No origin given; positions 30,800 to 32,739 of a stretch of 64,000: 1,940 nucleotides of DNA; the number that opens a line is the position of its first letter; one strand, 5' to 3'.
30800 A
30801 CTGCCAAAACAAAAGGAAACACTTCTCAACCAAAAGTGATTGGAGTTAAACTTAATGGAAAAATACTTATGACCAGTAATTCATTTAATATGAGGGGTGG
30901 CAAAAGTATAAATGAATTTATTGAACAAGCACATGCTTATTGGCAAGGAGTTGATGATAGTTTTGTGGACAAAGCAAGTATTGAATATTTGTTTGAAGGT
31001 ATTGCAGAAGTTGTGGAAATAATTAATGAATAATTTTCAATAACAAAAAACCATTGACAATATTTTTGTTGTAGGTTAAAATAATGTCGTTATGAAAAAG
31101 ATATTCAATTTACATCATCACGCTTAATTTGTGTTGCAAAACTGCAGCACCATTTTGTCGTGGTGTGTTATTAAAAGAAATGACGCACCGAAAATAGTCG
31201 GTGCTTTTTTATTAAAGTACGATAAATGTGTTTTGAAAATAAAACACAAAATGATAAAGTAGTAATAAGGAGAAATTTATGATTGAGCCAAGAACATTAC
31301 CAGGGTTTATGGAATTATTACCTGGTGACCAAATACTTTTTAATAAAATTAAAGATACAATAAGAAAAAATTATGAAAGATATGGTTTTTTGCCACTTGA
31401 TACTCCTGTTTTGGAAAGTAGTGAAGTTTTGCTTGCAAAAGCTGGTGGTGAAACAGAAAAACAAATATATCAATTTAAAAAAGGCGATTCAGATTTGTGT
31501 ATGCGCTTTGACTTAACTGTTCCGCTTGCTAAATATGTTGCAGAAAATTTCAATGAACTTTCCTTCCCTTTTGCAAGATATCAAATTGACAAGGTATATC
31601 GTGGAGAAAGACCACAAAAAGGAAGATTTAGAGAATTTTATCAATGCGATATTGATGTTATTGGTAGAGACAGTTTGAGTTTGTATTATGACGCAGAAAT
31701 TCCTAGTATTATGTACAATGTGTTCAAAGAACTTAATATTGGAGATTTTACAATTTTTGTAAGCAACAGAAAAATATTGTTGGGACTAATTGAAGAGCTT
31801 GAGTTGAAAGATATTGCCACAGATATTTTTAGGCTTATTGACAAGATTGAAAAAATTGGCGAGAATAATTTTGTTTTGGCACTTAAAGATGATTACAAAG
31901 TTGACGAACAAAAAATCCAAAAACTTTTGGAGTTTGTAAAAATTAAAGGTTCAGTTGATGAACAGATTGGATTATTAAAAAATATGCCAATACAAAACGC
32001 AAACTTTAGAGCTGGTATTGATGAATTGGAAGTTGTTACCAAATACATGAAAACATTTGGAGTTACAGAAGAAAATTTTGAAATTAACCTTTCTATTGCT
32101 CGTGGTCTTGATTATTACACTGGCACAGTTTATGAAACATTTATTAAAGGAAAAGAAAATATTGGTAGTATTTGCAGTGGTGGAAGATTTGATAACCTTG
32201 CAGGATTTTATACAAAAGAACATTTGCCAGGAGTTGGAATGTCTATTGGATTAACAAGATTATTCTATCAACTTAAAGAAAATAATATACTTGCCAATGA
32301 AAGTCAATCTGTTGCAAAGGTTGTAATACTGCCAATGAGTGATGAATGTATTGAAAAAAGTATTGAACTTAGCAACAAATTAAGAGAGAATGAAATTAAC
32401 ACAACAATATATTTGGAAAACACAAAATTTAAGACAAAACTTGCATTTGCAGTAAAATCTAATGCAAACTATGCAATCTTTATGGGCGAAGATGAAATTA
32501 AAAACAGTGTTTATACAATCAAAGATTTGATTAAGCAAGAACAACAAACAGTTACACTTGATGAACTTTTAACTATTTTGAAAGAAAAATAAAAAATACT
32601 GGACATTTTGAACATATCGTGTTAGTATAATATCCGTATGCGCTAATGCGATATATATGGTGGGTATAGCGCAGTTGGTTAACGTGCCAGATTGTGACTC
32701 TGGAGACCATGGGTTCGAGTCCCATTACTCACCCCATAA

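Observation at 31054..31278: hisS leader: His-codon mini-ORF plus four mutually exclusive hairpins ending in a terminator (possible ribosome-mediated attenuator instead of a T-box)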

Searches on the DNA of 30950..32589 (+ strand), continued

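Call 67: search_with_rna_model(model_id=R1, sources=[L081, L082, L083, L084, L085, L086, L087, L088, L089, L090, L091, L092, L093, L094, L095, L096, L097, L098, L099, L100, L101, L102, L103, L104, L105, L106, L107, L108, L109, L110, L111, L112, L113, L114, L115, L116, L117, L118, L119, L120, L121, L122, L123, L124, L125, L126, L127, L128, L129, L130, L131, L132, L133, L134, L135, L136, L137, L138, L139, L140, L141, L142, L143, L144, L145, L146, L147, L148, L149, L150, L151, L152, L153, L154, L155, L156, L157, L158, L159, L160], max_evalue=1)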
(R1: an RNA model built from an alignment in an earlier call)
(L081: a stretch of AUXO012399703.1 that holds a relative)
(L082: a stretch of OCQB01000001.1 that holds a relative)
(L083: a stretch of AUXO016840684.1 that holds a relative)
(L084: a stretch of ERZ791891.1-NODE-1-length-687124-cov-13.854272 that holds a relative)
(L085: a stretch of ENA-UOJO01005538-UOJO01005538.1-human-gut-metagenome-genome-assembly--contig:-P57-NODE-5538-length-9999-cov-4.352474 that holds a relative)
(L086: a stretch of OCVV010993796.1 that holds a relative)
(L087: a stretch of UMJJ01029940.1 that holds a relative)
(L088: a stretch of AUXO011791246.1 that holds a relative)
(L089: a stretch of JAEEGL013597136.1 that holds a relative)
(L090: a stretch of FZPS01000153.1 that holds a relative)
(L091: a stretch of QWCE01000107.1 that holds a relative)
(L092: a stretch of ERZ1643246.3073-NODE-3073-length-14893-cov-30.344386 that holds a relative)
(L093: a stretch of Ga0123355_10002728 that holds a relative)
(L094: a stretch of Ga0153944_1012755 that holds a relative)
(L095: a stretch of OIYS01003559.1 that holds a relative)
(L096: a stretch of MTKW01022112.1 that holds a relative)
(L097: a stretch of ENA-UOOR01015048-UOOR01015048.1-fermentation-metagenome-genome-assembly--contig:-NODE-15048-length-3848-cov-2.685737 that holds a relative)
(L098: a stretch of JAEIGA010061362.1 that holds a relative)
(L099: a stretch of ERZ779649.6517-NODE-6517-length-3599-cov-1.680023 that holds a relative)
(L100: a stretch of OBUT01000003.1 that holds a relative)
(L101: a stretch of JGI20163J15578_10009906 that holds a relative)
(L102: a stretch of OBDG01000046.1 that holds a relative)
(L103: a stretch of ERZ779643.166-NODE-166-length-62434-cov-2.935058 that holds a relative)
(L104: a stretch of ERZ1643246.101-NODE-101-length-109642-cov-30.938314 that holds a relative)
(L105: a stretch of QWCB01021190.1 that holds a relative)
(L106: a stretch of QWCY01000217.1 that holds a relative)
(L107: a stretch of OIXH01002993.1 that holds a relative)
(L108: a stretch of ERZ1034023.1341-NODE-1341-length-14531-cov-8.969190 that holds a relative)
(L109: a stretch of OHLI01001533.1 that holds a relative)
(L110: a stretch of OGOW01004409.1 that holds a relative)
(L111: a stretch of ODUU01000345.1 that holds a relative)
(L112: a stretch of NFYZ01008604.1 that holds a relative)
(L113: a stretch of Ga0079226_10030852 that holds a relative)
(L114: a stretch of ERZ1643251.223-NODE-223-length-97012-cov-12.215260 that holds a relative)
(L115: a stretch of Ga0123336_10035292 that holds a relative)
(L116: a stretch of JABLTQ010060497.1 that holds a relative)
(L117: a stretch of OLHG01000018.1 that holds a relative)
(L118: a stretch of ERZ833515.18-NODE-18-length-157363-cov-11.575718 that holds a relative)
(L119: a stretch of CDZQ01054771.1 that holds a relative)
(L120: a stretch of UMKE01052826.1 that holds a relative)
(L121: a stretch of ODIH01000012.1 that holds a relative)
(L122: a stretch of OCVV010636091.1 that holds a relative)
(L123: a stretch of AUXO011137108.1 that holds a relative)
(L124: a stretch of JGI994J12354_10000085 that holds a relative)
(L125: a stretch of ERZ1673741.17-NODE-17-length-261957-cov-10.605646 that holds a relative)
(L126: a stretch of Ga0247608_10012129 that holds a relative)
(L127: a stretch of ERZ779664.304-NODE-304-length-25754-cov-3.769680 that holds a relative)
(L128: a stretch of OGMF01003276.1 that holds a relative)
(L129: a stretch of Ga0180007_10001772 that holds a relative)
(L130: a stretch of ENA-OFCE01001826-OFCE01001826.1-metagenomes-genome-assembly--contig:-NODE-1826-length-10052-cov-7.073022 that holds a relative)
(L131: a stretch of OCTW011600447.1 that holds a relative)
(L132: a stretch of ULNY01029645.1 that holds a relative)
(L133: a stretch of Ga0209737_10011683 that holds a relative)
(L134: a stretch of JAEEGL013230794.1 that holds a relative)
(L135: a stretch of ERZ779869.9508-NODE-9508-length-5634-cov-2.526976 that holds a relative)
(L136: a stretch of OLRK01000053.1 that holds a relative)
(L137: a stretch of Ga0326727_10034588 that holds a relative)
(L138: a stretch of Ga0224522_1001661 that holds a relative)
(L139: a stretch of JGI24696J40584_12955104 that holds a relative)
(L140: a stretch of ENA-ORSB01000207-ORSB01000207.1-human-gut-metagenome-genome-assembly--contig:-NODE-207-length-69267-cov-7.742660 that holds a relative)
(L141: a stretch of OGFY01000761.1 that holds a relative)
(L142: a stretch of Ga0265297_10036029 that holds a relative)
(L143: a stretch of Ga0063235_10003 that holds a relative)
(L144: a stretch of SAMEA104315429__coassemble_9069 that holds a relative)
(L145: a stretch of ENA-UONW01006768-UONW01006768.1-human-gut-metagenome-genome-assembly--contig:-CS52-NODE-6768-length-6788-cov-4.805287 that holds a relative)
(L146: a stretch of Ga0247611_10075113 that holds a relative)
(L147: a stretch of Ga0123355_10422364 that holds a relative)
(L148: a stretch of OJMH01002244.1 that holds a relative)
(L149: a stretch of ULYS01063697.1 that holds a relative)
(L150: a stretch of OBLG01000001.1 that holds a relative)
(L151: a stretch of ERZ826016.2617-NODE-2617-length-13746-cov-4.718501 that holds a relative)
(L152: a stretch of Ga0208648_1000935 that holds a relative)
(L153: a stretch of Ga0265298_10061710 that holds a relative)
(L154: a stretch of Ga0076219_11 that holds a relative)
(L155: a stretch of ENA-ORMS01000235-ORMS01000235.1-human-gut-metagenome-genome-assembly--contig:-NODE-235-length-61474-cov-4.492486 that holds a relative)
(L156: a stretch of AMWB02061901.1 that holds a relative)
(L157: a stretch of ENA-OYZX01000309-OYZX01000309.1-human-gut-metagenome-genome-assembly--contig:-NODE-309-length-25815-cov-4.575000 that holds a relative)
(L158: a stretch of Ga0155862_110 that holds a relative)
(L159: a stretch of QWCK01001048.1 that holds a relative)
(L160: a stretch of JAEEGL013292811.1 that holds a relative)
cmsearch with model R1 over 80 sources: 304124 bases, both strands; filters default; matches with E-value up to 1: 0.
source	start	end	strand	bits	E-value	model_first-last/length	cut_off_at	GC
